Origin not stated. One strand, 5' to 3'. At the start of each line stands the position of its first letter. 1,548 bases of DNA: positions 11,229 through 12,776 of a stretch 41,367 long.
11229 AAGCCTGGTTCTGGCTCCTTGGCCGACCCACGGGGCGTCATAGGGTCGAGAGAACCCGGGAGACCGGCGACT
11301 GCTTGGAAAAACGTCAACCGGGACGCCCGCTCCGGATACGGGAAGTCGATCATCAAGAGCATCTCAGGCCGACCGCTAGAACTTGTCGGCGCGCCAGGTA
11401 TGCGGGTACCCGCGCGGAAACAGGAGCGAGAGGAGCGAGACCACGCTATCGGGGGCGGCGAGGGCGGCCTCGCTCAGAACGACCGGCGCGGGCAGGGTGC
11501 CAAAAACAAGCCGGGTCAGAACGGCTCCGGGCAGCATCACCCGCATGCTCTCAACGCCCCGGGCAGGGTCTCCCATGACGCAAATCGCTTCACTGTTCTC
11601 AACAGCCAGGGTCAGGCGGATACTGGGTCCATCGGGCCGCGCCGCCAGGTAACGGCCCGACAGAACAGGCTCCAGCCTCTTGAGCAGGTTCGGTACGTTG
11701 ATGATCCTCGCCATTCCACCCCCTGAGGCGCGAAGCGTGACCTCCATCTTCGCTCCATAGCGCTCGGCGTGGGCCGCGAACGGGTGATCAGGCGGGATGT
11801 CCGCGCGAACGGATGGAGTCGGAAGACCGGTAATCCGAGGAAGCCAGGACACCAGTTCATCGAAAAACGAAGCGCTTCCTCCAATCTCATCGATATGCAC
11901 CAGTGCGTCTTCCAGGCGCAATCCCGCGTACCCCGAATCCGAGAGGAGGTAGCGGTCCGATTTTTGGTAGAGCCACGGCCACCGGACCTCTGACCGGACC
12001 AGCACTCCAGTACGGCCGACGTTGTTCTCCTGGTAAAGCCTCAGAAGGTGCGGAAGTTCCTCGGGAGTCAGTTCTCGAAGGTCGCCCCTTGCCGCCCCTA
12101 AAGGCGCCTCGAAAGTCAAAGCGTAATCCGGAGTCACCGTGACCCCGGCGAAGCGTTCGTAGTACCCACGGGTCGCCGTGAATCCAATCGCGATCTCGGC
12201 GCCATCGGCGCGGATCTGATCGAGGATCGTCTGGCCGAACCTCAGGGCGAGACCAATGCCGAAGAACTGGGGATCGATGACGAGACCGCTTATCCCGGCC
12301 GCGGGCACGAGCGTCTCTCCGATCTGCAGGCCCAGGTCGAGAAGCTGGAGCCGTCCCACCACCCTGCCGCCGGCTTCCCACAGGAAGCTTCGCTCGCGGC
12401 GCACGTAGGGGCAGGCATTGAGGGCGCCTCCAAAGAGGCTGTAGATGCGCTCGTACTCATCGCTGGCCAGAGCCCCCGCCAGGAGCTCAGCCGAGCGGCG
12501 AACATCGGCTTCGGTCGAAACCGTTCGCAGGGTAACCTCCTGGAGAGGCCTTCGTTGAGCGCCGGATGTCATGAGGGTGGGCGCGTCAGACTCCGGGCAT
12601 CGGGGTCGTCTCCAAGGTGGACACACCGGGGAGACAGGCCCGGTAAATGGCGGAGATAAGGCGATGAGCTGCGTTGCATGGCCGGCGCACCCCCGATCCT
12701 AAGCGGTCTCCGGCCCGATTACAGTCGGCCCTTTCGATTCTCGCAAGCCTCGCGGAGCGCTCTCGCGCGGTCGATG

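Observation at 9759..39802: ~30-kb multi-operon locus joining a ceramide-type lipid core pathway to phospho/glyco head-group enzymes and two export machines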

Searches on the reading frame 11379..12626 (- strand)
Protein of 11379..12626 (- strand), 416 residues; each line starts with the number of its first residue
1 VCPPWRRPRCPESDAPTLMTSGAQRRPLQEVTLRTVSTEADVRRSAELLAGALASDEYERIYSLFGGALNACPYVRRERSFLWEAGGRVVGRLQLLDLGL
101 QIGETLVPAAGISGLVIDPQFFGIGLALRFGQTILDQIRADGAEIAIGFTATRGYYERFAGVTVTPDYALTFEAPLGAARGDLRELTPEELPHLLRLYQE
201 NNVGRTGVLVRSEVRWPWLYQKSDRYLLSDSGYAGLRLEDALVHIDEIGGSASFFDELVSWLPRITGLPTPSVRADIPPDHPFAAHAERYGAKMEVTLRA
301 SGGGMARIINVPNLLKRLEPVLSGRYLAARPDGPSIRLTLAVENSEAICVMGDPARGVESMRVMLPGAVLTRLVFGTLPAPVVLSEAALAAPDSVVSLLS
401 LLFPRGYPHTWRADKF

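Call 4: search_protein_families(library=pfam, proteins=[window:11379-12626:-], max_evalue=0.01)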
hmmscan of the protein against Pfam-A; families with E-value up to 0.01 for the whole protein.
window:11379-12626:- (416 aa): 1 family
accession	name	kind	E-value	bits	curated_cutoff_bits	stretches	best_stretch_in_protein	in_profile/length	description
PF13527.13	Acetyltransf_9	-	5.2e-10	39.9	25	1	39-159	7-122/127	Acetyltransferase (GNAT) domain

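Call 8: search_protein_families(library=ncbifam, proteins=[window:11379-12626:-], max_evalue=0.001)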
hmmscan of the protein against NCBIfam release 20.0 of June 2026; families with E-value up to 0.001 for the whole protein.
window:11379-12626:- (416 aa): 1 family
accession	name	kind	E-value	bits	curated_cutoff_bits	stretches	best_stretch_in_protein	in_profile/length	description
NF002367.0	PRK01346.1-4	subfamily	1.6e-05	24.1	259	1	74-223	41-200/411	hypothetical protein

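Call 27: find_homologous_proteins(query=window:11379-12572:-, max_evalue=0.001)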
Query window:11379-12572:- (398 aa): 3 proteins with E <= 0.001 among 8000 candidates.
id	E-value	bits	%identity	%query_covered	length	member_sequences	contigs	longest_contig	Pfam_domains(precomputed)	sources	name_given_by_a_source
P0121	5.9e-260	880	100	100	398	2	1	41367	PF13527.14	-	-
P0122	2.4e-189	648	77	92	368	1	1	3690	PF13527.14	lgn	-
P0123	3.4e-117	410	51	98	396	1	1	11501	PF13527.14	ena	-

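Call 28: find_encoding_contigs(protein=P0123, flank=10000, max_places=4)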
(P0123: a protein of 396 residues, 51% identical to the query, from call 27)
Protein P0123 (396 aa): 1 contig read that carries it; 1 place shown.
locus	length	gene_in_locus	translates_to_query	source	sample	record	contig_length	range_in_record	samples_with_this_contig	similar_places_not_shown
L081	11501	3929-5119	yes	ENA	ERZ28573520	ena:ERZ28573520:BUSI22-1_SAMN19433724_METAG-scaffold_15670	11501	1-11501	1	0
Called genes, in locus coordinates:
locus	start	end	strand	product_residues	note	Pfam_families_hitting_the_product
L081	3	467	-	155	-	?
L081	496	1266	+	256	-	PF05721:PhyH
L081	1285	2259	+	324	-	PF11380:Stealth_CR2, PF17102:Stealth_CR3, PF17103:Stealth_CR4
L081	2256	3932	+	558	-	PF00501:AMP-binding, PF23024:AMP-dom_DIP2-like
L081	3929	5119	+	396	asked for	PF13527:Acetyltransf_9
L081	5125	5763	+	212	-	PF01066:CDP-OH_P_transf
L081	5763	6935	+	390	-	PF00535:Glycos_transf_2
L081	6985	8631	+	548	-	PF13714:PEP_mutase, PF12804:NTP_transf_3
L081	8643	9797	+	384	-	PF02776:TPP_enzyme_N, PF02775:TPP_enzyme_C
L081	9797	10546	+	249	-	PF00483:NTP_transferase (weak), PF12804:NTP_transf_3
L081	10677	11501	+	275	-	?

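Call 29: find_encoding_contigs(protein=P0122, flank=10000, max_places=4)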
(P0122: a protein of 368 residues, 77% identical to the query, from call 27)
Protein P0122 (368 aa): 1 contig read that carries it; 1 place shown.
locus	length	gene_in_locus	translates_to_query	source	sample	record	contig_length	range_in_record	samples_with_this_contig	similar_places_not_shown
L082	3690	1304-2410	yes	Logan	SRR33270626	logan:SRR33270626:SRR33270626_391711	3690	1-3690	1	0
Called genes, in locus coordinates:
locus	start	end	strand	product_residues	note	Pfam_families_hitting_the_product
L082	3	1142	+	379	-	?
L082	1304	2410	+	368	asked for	PF13527:Acetyltransf_9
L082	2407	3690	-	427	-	?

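Call 45: search_protein_representatives(alignment_id=A2)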
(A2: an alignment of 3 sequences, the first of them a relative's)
Query: 3 sequences, 393 profile positions. Proteins with E-value up to 0.001 (for the whole library): 1271; up to 1e-10: 448; up to 1e-30: 40. The best 150 are listed.
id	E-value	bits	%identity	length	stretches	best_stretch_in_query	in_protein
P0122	5.1e-215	730.2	-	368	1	26-393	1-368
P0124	1.6e-75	271.0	-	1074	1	9-393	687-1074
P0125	1.4e-63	231.6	-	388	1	9-393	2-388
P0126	4.5e-61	223.4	-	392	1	10-393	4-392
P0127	1.8e-55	204.9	-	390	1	14-393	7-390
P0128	8.7e-55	202.7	-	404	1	37-393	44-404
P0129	3.7e-53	197.3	-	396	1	8-393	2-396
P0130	6.6e-53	196.5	-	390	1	16-393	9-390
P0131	3.2e-51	190.9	-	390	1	8-393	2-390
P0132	3.4e-51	190.9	-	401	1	13-393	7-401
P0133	1.3e-48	182.4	-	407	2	17-361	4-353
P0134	1.3e-48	182.3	-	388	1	14-393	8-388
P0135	9.6e-47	176.2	-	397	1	17-392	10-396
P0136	1.1e-46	175.9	-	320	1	77-392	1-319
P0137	1.2e-45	172.6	-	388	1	10-393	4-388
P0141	2.4e-40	155.1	-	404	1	10-391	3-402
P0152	2.0e-33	132.3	-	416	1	9-393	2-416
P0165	4.8e-30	121.2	-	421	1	10-393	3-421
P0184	4.1e-26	108.3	-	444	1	62-393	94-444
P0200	3.1e-24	102.1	-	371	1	63-393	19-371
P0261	2.5e-20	89.2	-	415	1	6-393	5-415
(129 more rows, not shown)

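Call 46: predict_structure(alignment_id=A2)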
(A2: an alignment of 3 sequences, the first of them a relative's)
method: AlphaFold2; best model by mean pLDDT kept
length: 398 residues; sequences in the alignment: 3
mean_pLDDT: 47.8   pTM: 0.35
mean pLDDT of the five models: 47.8, 46.2, 43.3, 41.9, 34.3
residues with pLDDT >= 90: 0; 70-90: 77; 50-70: 69; < 50: 252
segments of 3 or more residues with pLDDT < 50: 1-11, 32-58, 78-149, 184-203, 277-398
pLDDT, mean of each block of 10 residues (from residue 1): 34 58 59 42 40 44 59 52 34 45 36 40 30 24 32 75 73 63 39 28 63 83 80 85 85 78 75 62 24 27 27 31 37 41 43 37 38 35 29 23
secondary structure, 60 per line:
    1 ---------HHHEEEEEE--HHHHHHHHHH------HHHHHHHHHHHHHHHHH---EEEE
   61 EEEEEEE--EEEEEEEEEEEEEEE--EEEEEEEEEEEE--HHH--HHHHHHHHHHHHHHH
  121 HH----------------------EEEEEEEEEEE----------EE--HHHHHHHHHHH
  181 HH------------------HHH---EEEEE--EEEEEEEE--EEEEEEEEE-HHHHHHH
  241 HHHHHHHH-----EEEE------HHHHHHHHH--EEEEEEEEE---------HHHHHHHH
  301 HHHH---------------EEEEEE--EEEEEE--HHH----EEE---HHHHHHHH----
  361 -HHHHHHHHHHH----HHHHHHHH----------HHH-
elements in order: E13-18 H21-30 H37-53 E57-67 E70-84 E87-98 H106-122 E145-155 H170-182 E207-211 E214-221 E224-232 H234-248 E254-257 H264-272 E275-283 H293-304 E320-325 E328-333 E343-345 H349-356 H362-372 H377-384

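Call 47: list_cluster_members(proteins=[P0124, P0125, P0126, P0127, P0128, P0129, P0130, P0132, P0141, P0152])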
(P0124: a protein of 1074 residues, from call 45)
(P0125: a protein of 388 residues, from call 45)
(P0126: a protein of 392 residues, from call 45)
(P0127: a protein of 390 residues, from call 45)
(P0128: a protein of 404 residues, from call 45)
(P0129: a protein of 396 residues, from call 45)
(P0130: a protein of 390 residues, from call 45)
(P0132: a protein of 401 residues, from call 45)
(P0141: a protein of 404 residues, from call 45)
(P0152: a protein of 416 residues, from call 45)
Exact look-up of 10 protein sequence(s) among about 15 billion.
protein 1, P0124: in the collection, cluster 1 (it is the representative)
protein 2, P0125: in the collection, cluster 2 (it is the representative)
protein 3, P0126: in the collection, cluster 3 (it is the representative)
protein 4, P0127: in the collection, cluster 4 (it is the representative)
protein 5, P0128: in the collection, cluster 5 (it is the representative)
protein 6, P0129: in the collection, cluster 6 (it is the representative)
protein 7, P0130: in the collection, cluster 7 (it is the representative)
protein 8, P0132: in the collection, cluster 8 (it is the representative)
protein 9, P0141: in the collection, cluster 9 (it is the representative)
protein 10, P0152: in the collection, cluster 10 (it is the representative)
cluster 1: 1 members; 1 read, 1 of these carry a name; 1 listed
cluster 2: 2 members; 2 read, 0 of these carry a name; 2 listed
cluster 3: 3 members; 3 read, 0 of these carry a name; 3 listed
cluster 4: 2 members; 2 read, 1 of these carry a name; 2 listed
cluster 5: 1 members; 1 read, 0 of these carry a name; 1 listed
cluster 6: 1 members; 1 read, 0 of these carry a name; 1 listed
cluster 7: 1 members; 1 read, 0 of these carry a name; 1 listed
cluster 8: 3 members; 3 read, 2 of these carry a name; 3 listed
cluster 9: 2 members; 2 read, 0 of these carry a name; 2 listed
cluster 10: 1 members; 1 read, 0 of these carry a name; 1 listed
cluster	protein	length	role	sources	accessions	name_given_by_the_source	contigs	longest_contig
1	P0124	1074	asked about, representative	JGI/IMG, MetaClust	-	\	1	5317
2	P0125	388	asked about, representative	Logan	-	-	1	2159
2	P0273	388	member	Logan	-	-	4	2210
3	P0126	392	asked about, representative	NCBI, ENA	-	-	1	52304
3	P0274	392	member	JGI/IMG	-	-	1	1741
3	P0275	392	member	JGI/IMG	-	-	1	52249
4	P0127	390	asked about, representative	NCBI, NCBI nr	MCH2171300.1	GNAT family N-acetyltransferase [Myxococcota bacterium]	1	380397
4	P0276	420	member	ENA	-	-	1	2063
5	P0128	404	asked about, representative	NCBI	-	-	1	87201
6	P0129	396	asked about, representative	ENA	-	-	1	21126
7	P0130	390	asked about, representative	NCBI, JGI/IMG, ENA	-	-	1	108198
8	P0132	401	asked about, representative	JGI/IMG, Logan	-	predicted N-acetyltransferase YhbS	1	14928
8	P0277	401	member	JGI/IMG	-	predicted N-acetyltransferase YhbS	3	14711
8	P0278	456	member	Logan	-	-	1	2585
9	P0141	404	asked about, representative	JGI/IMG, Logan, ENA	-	-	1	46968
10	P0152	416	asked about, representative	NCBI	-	-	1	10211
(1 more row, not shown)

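Call 48: search_protein_families(library=pfam, proteins=[P0124, P0125, P0128, P0133, P0141, P0152, P0165, P0184, P0200, P0261], max_evalue=0.001)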
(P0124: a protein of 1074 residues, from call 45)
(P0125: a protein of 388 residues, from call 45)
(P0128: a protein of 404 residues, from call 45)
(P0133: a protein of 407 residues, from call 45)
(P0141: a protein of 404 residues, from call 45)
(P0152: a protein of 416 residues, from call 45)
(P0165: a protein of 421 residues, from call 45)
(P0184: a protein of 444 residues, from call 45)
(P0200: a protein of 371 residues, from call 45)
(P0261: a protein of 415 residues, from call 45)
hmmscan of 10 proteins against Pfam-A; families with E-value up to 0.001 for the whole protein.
P0124 (1074 aa): 4 families
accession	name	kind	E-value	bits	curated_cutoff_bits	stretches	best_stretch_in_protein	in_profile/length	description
PF00501.34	AMP-binding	-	3e-64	217.7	29.9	1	37-424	13-384/384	AMP-binding enzyme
PF13527.13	Acetyltransf_9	-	2e-10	41.2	25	1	694-816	7-124/127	Acetyltransferase (GNAT) domain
PF23024.1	AMP-dom_DIP2-like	-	4.2e-08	33.6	27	1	467-579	2-107/110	Disco-interacting protein 2-like, AMP domain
PF00550.31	PP-binding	-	5.4e-06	27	20.8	1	602-665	2-65/67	Phosphopantetheine attachment site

P0125 (388 aa): 4 families
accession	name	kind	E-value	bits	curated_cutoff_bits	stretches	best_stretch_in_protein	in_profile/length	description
PF13527.13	Acetyltransf_9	-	1.1e-20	74.4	25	1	9-129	7-124/127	Acetyltransferase (GNAT) domain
PF00583.31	Acetyltransf_1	-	3.8e-07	30.8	20.7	1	15-128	4-115/116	Acetyltransferase (GNAT) family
PF13508.13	Acetyltransf_7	-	1.2e-06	29.2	27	1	47-130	3-83/84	Acetyltransferase (GNAT) domain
PF13302.13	Acetyltransf_3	-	5.1e-05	24.4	25.4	0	21-111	28-113/138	Acetyltransferase (GNAT) domain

P0128 (404 aa): 1 family
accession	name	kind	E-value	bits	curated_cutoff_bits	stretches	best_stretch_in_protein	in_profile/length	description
PF13527.13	Acetyltransf_9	-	8.7e-09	35.9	25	1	21-141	4-120/127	Acetyltransferase (GNAT) domain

P0133 (407 aa): 1 family
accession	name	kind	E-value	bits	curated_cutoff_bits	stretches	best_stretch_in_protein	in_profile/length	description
PF13527.13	Acetyltransf_9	-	8.1e-06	26.3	25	1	2-127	6-125/127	Acetyltransferase (GNAT) domain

P0141 (404 aa): 5 families
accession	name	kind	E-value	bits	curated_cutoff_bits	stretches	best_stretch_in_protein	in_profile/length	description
PF13527.13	Acetyltransf_9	-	5.6e-26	91.5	25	1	5-132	4-124/127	Acetyltransferase (GNAT) domain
PF00583.31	Acetyltransf_1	-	5.3e-08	33.6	20.7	1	48-132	31-116/116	Acetyltransferase (GNAT) family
PF13508.13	Acetyltransf_7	-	5.2e-07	30.4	27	1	54-133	7-83/84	Acetyltransferase (GNAT) domain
PF17668.7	Acetyltransf_17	-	0.00022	22.3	25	1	181-265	1-94/114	Acetyltransferase (GNAT) domain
PF02474.21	NodA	-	0.00077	19.6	22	0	15-101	19-104/195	Nodulation protein A (NodA)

P0152 (416 aa): 5 families
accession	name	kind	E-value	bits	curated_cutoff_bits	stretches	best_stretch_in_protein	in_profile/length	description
PF13527.13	Acetyltransf_9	-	1.5e-17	64.2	25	1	9-133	7-126/127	Acetyltransferase (GNAT) domain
PF00583.31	Acetyltransf_1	-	8.9e-06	26.4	20.7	1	45-131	30-116/116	Acetyltransferase (GNAT) family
PF13508.13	Acetyltransf_7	-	2.2e-05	25.2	27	1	73-132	28-83/84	Acetyltransferase (GNAT) domain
PF08445.16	FR47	-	3e-05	24.4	22.1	1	78-134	20-80/86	FR47-like protein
PF01233.25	NMT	-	3.3e-05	24.2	25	1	13-105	36-134/160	Myristoyl-CoA:protein N-myristoyltransferase, N-terminal domain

P0165 (421 aa): 4 families
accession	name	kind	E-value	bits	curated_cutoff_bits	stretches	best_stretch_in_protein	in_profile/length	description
PF13527.13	Acetyltransf_9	-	7.1e-19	68.5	25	1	9-136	7-126/127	Acetyltransferase (GNAT) domain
PF00583.31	Acetyltransf_1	-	1.6e-10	41.7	20.7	1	52-119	34-95/116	Acetyltransferase (GNAT) family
PF13508.13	Acetyltransf_7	-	4.9e-08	33.7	27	1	55-135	7-83/84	Acetyltransferase (GNAT) domain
PF08445.16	FR47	-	0.00018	21.8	22.1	1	83-123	22-61/86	FR47-like protein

P0184 (444 aa): 4 families
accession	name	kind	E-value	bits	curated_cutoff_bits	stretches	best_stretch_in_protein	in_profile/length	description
PF13527.13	Acetyltransf_9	-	3.7e-15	56.5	25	1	95-171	49-126/127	Acetyltransferase (GNAT) domain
PF00583.31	Acetyltransf_1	-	1.6e-06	28.8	20.7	0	109-169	55-116/116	Acetyltransferase (GNAT) family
PF13508.13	Acetyltransf_7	-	2e-05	25.3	27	1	112-170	28-83/84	Acetyltransferase (GNAT) domain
PF13530.11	SCP2_2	-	4.2e-05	24.5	23.2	1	368-439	32-105/105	Sterol carrier protein domain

P0200 (371 aa): 4 families
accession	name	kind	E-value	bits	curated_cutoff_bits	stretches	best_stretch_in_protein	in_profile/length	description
PF13527.13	Acetyltransf_9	-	2.4e-16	60.3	25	1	16-95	46-126/127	Acetyltransferase (GNAT) domain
PF00583.31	Acetyltransf_1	-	2.9e-05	24.7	20.7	1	42-93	59-116/116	Acetyltransferase (GNAT) family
PF13508.13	Acetyltransf_7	-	0.00014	22.6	27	1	44-94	31-83/84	Acetyltransferase (GNAT) domain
PF13530.11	SCP2_2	-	0.00015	22.7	23.2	1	302-366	40-105/105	Sterol carrier protein domain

P0261 (415 aa): 3 families
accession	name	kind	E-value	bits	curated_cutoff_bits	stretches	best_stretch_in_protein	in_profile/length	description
PF13527.13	Acetyltransf_9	-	4.7e-19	69.1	25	1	16-138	8-127/127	Acetyltransferase (GNAT) domain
PF00583.31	Acetyltransf_1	-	3.3e-07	31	20.7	1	49-134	26-115/116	Acetyltransferase (GNAT) family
PF13508.13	Acetyltransf_7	-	6.2e-06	26.9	27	1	53-137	3-84/84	Acetyltransferase (GNAT) domain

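Call 49: find_encoding_contigs(protein=P0127, flank=10000, max_places=2)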
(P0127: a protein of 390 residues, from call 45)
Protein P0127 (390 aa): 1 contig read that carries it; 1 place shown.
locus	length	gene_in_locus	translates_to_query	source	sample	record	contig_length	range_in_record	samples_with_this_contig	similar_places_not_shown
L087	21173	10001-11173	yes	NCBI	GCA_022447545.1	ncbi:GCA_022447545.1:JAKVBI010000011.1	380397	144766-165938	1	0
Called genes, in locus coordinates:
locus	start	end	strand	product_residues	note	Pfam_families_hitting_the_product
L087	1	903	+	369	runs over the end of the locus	PF00266:Aminotran_5, PF00155:Aminotran_1_2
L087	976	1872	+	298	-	PF01148:CTP_transf_1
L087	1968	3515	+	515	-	PF00370:FGGY_N, PF02782:FGGY_C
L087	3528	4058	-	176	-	-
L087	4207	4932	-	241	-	PF00005:ABC_tran, PF13304:AAA_21 (faint), PF02463:SMC_N (weak)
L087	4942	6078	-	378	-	PF02687:FtsX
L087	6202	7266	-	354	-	PF25973:BSH_CzcB (faint)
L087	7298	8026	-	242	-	PF01066:CDP-OH_P_transf (weak)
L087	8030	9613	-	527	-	PF00884:Sulfatase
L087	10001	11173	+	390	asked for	PF13527:Acetyltransf_9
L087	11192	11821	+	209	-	PF01066:CDP-OH_P_transf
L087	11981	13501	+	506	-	PF02321:OEP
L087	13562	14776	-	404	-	PF02515:CoA_transf_3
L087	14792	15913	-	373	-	PF04909:Amidohydro_2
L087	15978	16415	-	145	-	PF12172:zf-ChsH2, PF01796:OB_ChsH2_C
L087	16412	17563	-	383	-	PF22691:Thiolase_C_1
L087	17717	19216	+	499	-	PF00171:Aldedh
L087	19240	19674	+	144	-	-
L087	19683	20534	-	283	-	PF00106:adh_short, PF08659:KR (weak), PF13561:adh_short_C2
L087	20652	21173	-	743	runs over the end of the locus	PF13191:AAA_16 (faint)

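Call 50: find_encoding_contigs(protein=P0124, flank=10000, max_places=2)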
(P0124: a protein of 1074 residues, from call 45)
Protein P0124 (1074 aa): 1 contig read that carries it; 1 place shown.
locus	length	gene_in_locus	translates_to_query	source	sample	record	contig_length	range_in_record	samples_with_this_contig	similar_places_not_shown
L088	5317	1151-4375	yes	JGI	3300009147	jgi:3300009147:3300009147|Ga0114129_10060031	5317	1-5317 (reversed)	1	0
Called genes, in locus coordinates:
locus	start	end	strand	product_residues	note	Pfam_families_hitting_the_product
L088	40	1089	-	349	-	PF11380:Stealth_CR2, PF17103:Stealth_CR4 (faint), PF17102:Stealth_CR3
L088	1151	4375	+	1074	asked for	PF00501:AMP-binding, PF23024:AMP-dom_DIP2-like, PF00550:PP-binding (weak), PF13527:Acetyltransf_9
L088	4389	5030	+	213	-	PF01066:CDP-OH_P_transf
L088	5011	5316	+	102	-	?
